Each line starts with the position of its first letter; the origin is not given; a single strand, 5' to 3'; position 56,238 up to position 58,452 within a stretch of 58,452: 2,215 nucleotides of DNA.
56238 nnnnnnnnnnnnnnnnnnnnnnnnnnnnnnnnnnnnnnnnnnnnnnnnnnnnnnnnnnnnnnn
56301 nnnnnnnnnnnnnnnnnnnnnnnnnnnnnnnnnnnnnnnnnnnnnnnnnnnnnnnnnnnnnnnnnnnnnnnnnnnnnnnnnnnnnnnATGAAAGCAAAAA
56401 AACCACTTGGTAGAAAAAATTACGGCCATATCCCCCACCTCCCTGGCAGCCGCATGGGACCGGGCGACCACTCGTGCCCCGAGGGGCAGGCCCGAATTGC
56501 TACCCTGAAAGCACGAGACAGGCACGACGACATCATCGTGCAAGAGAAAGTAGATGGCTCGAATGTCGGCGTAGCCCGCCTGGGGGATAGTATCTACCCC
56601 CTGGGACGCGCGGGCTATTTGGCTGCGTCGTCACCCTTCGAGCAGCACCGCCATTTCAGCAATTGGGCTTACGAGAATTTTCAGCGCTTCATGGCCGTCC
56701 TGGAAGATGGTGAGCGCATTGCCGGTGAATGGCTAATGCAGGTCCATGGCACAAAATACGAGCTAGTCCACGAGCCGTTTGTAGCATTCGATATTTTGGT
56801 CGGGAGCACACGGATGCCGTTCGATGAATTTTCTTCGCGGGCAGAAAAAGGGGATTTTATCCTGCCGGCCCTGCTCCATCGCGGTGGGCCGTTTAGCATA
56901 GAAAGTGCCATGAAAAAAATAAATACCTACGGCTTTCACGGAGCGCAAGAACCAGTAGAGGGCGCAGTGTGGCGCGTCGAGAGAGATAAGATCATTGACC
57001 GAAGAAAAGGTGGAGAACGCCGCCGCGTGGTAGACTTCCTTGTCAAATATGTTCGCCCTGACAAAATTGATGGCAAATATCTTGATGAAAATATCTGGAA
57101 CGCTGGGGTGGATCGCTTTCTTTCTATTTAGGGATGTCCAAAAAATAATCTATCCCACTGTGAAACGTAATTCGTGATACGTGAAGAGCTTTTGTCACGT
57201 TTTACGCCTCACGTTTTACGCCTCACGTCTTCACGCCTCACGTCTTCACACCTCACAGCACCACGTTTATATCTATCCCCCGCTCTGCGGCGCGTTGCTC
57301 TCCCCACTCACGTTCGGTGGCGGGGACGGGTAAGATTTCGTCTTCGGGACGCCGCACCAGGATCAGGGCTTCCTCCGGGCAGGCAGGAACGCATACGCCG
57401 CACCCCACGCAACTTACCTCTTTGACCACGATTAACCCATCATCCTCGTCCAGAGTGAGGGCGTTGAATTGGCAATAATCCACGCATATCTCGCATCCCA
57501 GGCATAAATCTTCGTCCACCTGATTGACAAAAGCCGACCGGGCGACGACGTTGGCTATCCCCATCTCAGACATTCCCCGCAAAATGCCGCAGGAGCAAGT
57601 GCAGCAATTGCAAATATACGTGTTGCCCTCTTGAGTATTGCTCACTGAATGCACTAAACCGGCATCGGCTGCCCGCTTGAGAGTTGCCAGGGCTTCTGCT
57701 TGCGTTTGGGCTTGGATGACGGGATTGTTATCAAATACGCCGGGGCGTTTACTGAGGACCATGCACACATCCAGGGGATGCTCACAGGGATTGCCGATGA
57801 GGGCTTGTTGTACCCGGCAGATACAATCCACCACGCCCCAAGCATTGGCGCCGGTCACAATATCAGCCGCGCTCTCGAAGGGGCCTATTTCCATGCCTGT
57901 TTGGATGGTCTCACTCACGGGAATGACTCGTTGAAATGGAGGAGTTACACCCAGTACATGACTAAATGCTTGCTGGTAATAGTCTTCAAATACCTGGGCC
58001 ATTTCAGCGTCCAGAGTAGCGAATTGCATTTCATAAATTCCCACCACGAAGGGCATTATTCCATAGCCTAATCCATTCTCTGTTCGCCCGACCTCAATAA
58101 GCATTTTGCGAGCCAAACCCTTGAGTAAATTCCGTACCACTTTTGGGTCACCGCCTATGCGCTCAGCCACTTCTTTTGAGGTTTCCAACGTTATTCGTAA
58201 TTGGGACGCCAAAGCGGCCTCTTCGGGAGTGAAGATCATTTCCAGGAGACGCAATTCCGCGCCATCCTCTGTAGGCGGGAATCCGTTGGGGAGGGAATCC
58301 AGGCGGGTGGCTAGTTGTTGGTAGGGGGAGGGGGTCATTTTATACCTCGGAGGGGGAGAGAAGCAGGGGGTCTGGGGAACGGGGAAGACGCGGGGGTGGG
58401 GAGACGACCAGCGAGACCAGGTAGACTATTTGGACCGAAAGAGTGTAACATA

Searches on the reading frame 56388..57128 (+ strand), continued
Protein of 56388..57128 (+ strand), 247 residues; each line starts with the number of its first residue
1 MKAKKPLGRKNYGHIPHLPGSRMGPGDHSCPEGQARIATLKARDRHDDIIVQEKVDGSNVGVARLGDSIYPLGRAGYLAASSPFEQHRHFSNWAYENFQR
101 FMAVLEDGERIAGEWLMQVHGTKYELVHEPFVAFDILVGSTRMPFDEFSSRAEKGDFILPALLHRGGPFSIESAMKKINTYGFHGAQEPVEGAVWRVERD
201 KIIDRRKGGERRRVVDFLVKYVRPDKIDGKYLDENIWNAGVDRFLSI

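Call 15: find_related_loci(query=A1, collection=metagenome_contigs, flank=4000)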
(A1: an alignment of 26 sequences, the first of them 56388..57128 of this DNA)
Query A1 (247 aa) in metagenome_contigs; peptide patterns used: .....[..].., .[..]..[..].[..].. (x = any residue, [..] = any of these).
600 stretches matched a pattern (row limit reached: there are more); 549 encode a relative of the query (tblastn E <= 1e-3); the best 80 are kept; 80 distinct loci.
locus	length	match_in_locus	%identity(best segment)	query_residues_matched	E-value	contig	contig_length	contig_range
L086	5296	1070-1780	72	4-238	4e-117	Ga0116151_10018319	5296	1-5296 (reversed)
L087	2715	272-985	70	4-238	4e-121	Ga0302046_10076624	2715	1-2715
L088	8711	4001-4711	67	5-238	1e-112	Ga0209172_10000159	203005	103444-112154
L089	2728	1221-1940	64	3-238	7e-114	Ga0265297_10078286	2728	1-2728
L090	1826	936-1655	67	4-238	4e-116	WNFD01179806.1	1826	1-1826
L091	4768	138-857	66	4-238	2e-108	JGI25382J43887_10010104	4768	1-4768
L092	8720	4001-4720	66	4-238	3e-108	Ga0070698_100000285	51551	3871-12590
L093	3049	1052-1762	64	1-238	6e-111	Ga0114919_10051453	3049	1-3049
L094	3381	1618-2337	65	4-238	6e-110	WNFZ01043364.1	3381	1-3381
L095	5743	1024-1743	65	4-238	8e-108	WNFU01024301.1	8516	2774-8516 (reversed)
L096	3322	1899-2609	67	4-238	4e-110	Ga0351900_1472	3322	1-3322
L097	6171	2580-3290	66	4-238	2e-107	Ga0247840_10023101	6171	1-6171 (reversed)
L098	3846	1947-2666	66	4-238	1e-108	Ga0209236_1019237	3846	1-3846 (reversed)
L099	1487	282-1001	65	4-238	7e-116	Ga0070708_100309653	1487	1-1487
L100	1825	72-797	63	1-238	4e-114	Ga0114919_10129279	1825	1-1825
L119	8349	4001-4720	65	4-238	2e-104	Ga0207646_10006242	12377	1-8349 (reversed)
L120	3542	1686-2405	64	4-238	6e-106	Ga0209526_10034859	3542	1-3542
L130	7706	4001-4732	61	4-238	2e-102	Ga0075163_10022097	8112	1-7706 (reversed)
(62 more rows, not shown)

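Call 16: find_related_loci(query=A1, collection=viral_contigs, flank=4000)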
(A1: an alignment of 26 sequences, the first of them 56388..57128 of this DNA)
Query A1 (247 aa) in viral_contigs; peptide patterns used: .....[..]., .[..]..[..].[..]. (x = any residue, [..] = any of these).
172 stretches matched a pattern; 102 encode a relative of the query (tblastn E <= 1e-3); the best 80 are kept; 80 distinct loci.
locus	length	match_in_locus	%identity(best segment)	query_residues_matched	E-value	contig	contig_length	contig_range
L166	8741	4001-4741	65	4-238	1e-101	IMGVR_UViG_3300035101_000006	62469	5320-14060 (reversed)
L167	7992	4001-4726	58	3-238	6e-96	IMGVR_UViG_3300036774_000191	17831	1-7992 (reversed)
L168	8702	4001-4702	60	1-238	2e-95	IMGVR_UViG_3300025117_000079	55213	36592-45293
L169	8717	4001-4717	60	4-238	3e-94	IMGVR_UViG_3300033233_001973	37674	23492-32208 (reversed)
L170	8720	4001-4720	60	4-238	4e-94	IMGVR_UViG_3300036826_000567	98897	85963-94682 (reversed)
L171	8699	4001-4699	58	1-235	2e-93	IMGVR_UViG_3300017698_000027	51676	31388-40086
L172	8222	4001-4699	61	4-233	2e-93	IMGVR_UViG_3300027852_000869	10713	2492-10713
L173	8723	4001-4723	59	2-238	4e-92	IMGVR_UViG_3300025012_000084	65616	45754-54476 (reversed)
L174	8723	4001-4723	58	3-238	2e-89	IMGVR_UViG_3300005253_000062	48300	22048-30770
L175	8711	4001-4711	58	5-239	6e-89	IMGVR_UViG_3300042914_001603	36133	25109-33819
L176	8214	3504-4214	58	5-239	6e-89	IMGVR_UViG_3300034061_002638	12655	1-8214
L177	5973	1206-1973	54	4-242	1e-86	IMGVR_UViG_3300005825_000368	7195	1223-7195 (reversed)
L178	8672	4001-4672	59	5-233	3e-86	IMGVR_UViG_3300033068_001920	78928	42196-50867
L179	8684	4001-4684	56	3-238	4e-86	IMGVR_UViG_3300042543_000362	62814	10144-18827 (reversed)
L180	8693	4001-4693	56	1-239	2e-85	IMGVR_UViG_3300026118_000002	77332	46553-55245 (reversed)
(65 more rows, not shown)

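Call 18: find_encoding_contigs(protein=window:56388-57128:+, flank=3000, max_places=5)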
Protein window:56388-57128:+ (247 aa): 2 contigs read that carry it; 1 place shown.
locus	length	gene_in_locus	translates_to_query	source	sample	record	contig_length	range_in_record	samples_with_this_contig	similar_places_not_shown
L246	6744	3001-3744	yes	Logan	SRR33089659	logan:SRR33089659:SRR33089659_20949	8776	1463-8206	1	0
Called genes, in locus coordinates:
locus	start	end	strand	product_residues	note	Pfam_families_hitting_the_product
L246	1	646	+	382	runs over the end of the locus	PF13173:AAA_14, PF13635:DUF4143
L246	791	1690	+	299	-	PF00753:Lactamase_B, PF23023:Anti-Pycsar_Apyc1 (weak)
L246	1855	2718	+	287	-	PF01734:Patatin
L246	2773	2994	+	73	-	-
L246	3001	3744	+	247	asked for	PF09414:RNA_ligase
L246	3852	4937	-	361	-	PF13484:Fer4_16 (faint), PF14697:Fer4_21, PF00037:Fer4 (weak), PF12837:Fer4_6 (faint), PF12838:Fer4_7, PF13187:Fer4_9, PF13237:Fer4_10 (weak)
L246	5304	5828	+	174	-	PF13183:Fer4_8, PF13237:Fer4_10 (faint), PF13187:Fer4_9 (weak), PF13534:Fer4_17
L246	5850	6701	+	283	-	PF02754:CCG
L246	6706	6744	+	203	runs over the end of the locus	?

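Call 36: predict_structure(alignment_id=A1)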
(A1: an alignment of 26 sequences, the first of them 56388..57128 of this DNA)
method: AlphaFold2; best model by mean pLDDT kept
length: 247 residues; sequences in the alignment: 26
mean_pLDDT: 63.3   pTM: 0.64
mean pLDDT of the five models: 63.3, 62.7, 62.4, 60.6, 58.4
residues with pLDDT >= 90: 45; 70-90: 63; 50-70: 52; < 50: 87
segments of 3 or more residues with pLDDT < 50: 1-42, 120-125, 180-187, 218-247
pLDDT, mean of each block of 10 residues (from residue 1): 30 30 31 36 58 63 96 84 86 96 96 72 55 84 86 89 67 61 48 60 75 60 37 38 39
secondary structure, 60 per line:
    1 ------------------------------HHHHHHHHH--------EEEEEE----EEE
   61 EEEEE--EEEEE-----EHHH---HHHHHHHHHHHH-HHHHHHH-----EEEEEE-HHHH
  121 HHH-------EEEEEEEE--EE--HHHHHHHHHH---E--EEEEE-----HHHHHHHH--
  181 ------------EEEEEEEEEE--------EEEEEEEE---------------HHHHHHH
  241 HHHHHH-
elements in order: H31-39 E48-53 E58-65 E68-72 H85-96 H98-104 E110-115 H117-123 E131-138 H145-154 E161-165 H171-178 E193-202 E211-218 H234-246

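Call 41: fold_search(model_id=the predicted structure, library=pdb)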
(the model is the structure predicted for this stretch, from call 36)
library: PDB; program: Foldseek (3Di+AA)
matches with E <= 10: 401; with E <= 0.001: 30
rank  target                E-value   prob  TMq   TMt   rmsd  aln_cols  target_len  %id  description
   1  9qw7_B                1.4e-05  1.00  0.47  0.34   6.3       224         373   16  The crystal structure of the adenyly transferase domain of Candida glabrata tRNA ligase (released 2025-09-17)
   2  1xdn                  1.4e-05  1.00  0.39  0.36   7.8       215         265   19  High resolution crystal structure of an editosome enzyme from trypanosoma brucei: RNA editing ligase 1 (released 2004-12-07)
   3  3qwu_B                1.6e-05  1.00  0.38  0.27   7.7       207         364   18  Putative ATP-dependent DNA ligase from Aquifex aeolicus. (released 2011-03-16)
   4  8uce_B                4.4e-05  1.00  0.37  0.26   6.9       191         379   19  Thermophilic RNA Ligase from Palaeococcus pacificus + AMP (released 2024-02-21)
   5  8uci_B                5.3e-05  1.00  0.35  0.24   8.1       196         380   20  Thermophilic RNA Ligase from Palaeococcus pacificus K238G + AMP (released 2024-02-21)
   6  8uce_A                6.3e-05  1.00  0.37  0.26   6.7       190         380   21  Thermophilic RNA Ligase from Palaeococcus pacificus + AMP (released 2024-02-21)
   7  2hvr_A                7.5e-05  1.00  0.45  0.37  11.5       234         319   15  Structure of T4 RNA Ligase 2 with Nicked 5'-Adenylated nucleic acid duplex containing a 3'-deoxyribonucleotide at the  (released 2006-10-17)
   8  8ucf                  7.5e-05  1.00  0.40  0.28   5.5       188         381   21  Thermophilic RNA Ligase from Palaeococcus pacificus K238G (released 2024-02-21)
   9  9do4                  9.0e-05  1.00  0.33  0.23   8.6       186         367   14  Structure of T4 RNA Ligase 1 bound to ATP and Mg (released 2024-10-02)
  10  3qwu_A                9.5e-05  1.00  0.38  0.27   6.6       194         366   21  Putative ATP-dependent DNA ligase from Aquifex aeolicus. (released 2011-03-16)
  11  8ucg_B                1.0e-04  1.00  0.36  0.25   6.2       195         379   18  Thermophilic RNA Ligase from Palaeococcus pacificus K92A (released 2024-02-21)
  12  5tt6                  1.1e-04  1.00  0.39  0.27   6.5       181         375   16  T4 RNA Ligase 1 (K99M) (released 2017-03-08)
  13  2c5u_A                1.1e-04  1.00  0.38  0.27   6.8       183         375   16  T4 RNA Ligase (Rnl1) Crystal Structure (released 2005-11-04)
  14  8uch                  1.1e-04  1.00  0.38  0.26   4.9       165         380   21  Thermophilic RNA Ligase from Palaeococcus pacificus K92A + ATP (released 2024-02-21)
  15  6n0v_A                1.4e-04  1.00  0.48  0.34   7.3       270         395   11  tRNA ligase (released 2019-01-09)
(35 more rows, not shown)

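Call 55: search_protein_families(library=pfam, proteins=[L120:950-1405:+, L119:1360-1941:+, L065:3946-4794:+, L063:3053-3685:+], max_evalue=0.01)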
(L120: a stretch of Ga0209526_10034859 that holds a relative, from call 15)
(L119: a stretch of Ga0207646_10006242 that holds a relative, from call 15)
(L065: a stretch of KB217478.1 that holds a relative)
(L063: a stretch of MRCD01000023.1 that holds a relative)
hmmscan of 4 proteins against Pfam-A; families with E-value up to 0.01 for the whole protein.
L120:950-1405:+ (152 aa): 1 family
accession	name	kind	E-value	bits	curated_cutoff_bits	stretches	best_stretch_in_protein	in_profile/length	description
PF20935.2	DUF6847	-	2.4e-52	177.1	27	1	10-150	1-141/141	Family of unknown function (DUF6847)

L119:1360-1941:+ (194 aa): 3 families
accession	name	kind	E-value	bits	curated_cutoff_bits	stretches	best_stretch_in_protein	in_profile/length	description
PF14279.12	HNH_5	-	7.5e-16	58.2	27.5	1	88-142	1-55/56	HNH endonuclease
PF01844.29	HNH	-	4.5e-14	52.7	21.4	1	88-133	1-47/47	HNH endonuclease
PF13395.12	HNH_4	-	3.6e-10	40.1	22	1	88-135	1-53/54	HNH endonuclease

L065:3946-4794:+ (283 aa): 1 family
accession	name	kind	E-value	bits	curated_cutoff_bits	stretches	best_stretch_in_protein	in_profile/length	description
PF10021.15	PARG_cat_microb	-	4.6e-54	183.2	23.5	1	7-159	1-146/146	Microbial-type PARG, catalytic domain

L063:3053-3685:+ (211 aa): 1 family
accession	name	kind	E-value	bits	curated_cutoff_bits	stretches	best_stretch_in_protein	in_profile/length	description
PF20458.3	DUF6711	-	0.0067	17.2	27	0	39-129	13-104/134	Family of unknown function (DUF6711)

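Call 57: search_protein_families(library=phrogs, proteins=[window:56388-57128:+], max_evalue=0.001)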
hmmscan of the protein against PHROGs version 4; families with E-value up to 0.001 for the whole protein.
window:56388-57128:+ (247 aa): 3 families
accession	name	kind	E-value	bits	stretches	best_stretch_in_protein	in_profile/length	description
phrog_38169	-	unknown function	9.4e-56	190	1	4-233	62-283/305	-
phrog_548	-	DNA, RNA and nucleotide metabolism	7.9e-10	39.4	1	42-174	26-170/341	RNA ligase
phrog_34045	-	unknown function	1.4e-06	29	1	47-166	37-146/219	-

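Call 58: search_dna_similar(query=window:56388-57128:+, collection=phages, mode=protein, max_rows=15)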
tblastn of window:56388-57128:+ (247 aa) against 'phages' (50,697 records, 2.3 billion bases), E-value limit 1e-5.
Records with a match: 7; places in all: 7; records where one place covers at least 80% of the query: 7.
Best place of each record, by identity: <60% 7.
By first word of the organism name: Flavobacterium 7.
By host as written in the record: Flavobacterium psychrophilum A2 2; Flavobacterium psychrophilum strain MH1 2; Flavobacterium psychrophilum FPS-D15 1; Flavobacterium psychrophilum FPS-D10 1; Flavobacterium psychrophilum strain FPS-D14 1.
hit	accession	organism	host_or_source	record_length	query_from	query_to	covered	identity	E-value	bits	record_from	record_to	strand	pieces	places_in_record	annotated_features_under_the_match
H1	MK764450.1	Flavobacterium phage FPSV-D35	Flavobacterium psychrophilum FPS-D15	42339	5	232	92%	46.8%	7e-55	194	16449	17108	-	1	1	hypothetical protein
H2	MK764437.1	Flavobacterium phage FPSV-D15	Flavobacterium psychrophilum FPS-D10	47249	5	232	92%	46.8%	7e-55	194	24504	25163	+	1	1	hypothetical protein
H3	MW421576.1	Flavobacterium phage FPSV-D17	Flavobacterium psychrophilum strain ...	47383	5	232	92%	46.8%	7e-55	194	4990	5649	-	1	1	record has no annotation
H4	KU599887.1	Flavobacterium phage 2A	Flavobacterium psychrophilum A2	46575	5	232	92%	46.8%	9e-55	194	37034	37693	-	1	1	hypothetical protein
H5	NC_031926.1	Flavobacterium phage 2A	Flavobacterium psychrophilum A2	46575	5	232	92%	46.8%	9e-55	194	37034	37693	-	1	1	hypothetical protein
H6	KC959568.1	Flavobacterium phage 6H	Flavobacterium psychrophilum strain MH1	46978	5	221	88%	46.4%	9e-52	186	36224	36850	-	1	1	hypothetical protein (x2)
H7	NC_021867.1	Flavobacterium phage 6H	Flavobacterium psychrophilum strain MH1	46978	5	221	88%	46.4%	9e-52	186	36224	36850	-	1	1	hypothetical protein (x2)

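Call 70: get_annotated_region(hit=H5, flank=4000)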
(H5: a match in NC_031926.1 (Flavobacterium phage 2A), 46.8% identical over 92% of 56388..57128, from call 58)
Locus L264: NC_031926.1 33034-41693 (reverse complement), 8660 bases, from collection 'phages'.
description: Flavobacterium phage 2A, complete genome.
organism: Flavobacterium phage 2A (NCBI taxid 1792273)
taxonomy: Viruses; Duplodnaviria; Heunggongvirae; Uroviricota; Caudoviricetes; Duneviridae; Unahavirus; Unahavirus uv2A
host: Flavobacterium psychrophilum A2; source: -; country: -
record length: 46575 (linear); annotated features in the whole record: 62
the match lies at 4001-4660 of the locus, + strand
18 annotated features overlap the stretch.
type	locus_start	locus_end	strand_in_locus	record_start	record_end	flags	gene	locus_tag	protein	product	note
CDS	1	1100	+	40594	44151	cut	-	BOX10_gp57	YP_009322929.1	toprim domain-containing protein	-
CDS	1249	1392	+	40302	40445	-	-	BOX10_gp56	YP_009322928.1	hypothetical protein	-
CDS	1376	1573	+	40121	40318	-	-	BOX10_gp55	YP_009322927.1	hypothetical protein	-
CDS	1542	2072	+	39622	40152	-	-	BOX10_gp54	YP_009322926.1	hypothetical protein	-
CDS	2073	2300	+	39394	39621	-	-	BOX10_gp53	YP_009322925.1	hypothetical protein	-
CDS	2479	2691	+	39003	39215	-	-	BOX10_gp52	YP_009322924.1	hypothetical protein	-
CDS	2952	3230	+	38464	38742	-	-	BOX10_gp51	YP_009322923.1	hypothetical protein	-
CDS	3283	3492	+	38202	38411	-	-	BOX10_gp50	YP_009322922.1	hypothetical protein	-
CDS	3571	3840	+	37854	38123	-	-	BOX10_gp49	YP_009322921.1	hypothetical protein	-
CDS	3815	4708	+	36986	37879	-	-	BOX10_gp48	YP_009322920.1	hypothetical protein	-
CDS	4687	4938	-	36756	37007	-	-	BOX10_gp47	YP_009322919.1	hypothetical protein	-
CDS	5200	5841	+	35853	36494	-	-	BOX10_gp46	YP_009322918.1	hypothetical protein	-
CDS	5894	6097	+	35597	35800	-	-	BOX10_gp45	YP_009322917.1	hypothetical protein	-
CDS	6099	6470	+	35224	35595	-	-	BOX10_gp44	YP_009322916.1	YopX family protein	-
CDS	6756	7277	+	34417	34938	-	-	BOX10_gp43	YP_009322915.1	hypothetical protein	-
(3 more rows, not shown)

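Call 78: search_protein_families(library=pfam, proteins=[L028:3974-4798:+, L040:897-1295:-, L130:404-766:+], max_evalue=0.01)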
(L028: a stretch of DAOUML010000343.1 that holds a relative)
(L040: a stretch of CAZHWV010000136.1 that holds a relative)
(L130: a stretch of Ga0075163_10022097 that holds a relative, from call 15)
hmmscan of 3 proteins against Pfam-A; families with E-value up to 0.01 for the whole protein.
L028:3974-4798:+ (275 aa): 1 family
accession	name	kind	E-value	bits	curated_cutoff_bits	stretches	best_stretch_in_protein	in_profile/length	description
PF10127.15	RlaP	-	2.4e-93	312.8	23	1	26-269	4-248/249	RNA repair pathway DNA polymerase beta family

L040:897-1295:- (133 aa): 4 families
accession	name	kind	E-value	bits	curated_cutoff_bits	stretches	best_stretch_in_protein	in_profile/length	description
PF01909.29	NTP_transf_2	-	1.2e-15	58.1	21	1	54-131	8-91/93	Nucleotidyltransferase domain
PF18765.7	Polbeta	-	2.2e-11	44.2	26.9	1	49-131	1-85/93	Polymerase beta, Nucleotidyltransferase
PF10620.15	MdcG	-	0.0046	17.3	26.5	0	62-112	30-85/121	Phosphoribosyl-dephospho-CoA transferase MdcG C-terminal domain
PF22600.2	MTPAP-like_central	-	0.0058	17.2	27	1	57-92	36-70/139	Poly(A) RNA polymerase, mitochondrial-like, central palm domain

L130:404-766:+ (121 aa): 3 families
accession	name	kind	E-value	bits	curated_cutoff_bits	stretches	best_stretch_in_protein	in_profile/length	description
PF18765.7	Polbeta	-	1.7e-08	34.9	26.9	1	31-118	10-89/93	Polymerase beta, Nucleotidyltransferase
PF01909.29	NTP_transf_2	-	2.3e-07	31.5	21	1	28-88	8-72/93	Nucleotidyltransferase domain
PF22600.2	MTPAP-like_central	-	0.002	18.7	27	1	25-70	30-75/139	Poly(A) RNA polymerase, mitochondrial-like, central palm domain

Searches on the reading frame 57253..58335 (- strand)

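Call 55: search_protein_families(library=pfam, proteins=[window:57253-58335:-], max_evalue=0.01)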
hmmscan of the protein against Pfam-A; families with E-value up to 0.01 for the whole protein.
window:57253-58335:- (360 aa): 10 families
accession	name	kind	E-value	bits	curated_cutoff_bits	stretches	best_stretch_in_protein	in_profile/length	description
PF00037.32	Fer4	-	1e-09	38.3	21.1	2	272-294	2-24/24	4Fe-4S binding domain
PF12837.12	Fer4_6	-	3.2e-09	36.7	25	2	302-324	2-24/24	4Fe-4S binding domain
PF14697.11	Fer4_21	-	2.2e-08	34.5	35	1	272-323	2-56/59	4Fe-4S dicluster domain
PF12838.12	Fer4_7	-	2.5e-08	34.7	27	1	278-323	2-52/52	4Fe-4S dicluster domain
PF13187.11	Fer4_9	-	3.3e-07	30.7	27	1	278-323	2-51/52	4Fe-4S dicluster domain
PF13237.11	Fer4_10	-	6e-06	26.5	25.5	1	273-320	4-53/53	4Fe-4S dicluster domain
PF13484.11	Fer4_16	-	1.6e-05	26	30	1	309-327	2-20/66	4Fe-4S double cluster binding domain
PF12797.12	Fer4_2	-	0.00077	19.7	24.5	1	308-321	9-22/22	4Fe-4S binding domain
PF13534.11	Fer4_17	-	0.0021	19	22.2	0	278-297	2-21/61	4Fe-4S dicluster domain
PF13247.11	Fer4_11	-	0.004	17.8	26.2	1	278-322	10-57/100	4Fe-4S dicluster domain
